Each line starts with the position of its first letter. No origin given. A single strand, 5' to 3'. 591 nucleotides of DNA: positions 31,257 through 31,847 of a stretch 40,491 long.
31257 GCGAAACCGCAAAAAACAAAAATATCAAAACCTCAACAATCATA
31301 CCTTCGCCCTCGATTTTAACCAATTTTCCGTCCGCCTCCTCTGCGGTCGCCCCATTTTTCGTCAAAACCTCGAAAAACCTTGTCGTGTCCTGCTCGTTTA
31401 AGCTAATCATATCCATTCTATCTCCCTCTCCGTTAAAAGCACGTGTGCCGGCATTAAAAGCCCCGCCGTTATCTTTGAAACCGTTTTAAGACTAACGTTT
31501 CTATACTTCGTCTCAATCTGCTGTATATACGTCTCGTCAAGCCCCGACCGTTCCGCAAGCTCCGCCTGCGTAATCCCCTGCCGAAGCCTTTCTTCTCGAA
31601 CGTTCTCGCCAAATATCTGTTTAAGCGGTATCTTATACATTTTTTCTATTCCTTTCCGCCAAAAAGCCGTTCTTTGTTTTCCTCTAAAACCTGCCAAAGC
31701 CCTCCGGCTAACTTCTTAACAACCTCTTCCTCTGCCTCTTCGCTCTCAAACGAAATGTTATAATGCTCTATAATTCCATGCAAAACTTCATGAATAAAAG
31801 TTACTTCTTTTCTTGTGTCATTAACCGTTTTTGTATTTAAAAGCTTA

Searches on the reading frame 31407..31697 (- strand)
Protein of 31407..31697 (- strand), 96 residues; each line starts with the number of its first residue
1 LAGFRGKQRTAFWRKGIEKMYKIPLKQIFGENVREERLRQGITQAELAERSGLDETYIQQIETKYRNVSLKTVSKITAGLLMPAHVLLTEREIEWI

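Call 85: search_protein_families(library=phrogs, proteins=[window:31407-31697:-], max_evalue=0.001)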
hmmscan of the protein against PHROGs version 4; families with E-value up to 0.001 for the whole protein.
window:31407-31697:- (96 aa): 10 families
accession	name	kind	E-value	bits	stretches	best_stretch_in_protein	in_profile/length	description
phrog_1373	-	transcription regulation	1.4e-10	42.4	1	24-92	63-127/166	transcriptional regulator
phrog_5823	-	transcription regulation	8.9e-10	39.3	1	29-92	7-71/404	transcriptional regulator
phrog_8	-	transcription regulation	9e-10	39.5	1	13-76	60-124/346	transcriptional regulator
phrog_3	-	transcription regulation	1.6e-08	35.7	1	25-79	85-136/430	transcriptional repressor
phrog_7241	-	transcription regulation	1.8e-07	32.2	1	34-87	67-120/122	transcriptional regulator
phrog_2439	-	transcription regulation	2.1e-07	31.1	1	27-91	6-70/367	transcriptional regulator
phrog_4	-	transcription regulation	4.1e-07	30.3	1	16-78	112-182/400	transcriptional repressor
phrog_4031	-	unknown function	8.8e-05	22.1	1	15-83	507-574/626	-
phrog_4583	-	transcription regulation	0.00032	21.7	1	29-78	11-60/81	transcriptional repressor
phrog_2104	-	unknown function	0.00056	21.1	1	24-67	35-78/103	-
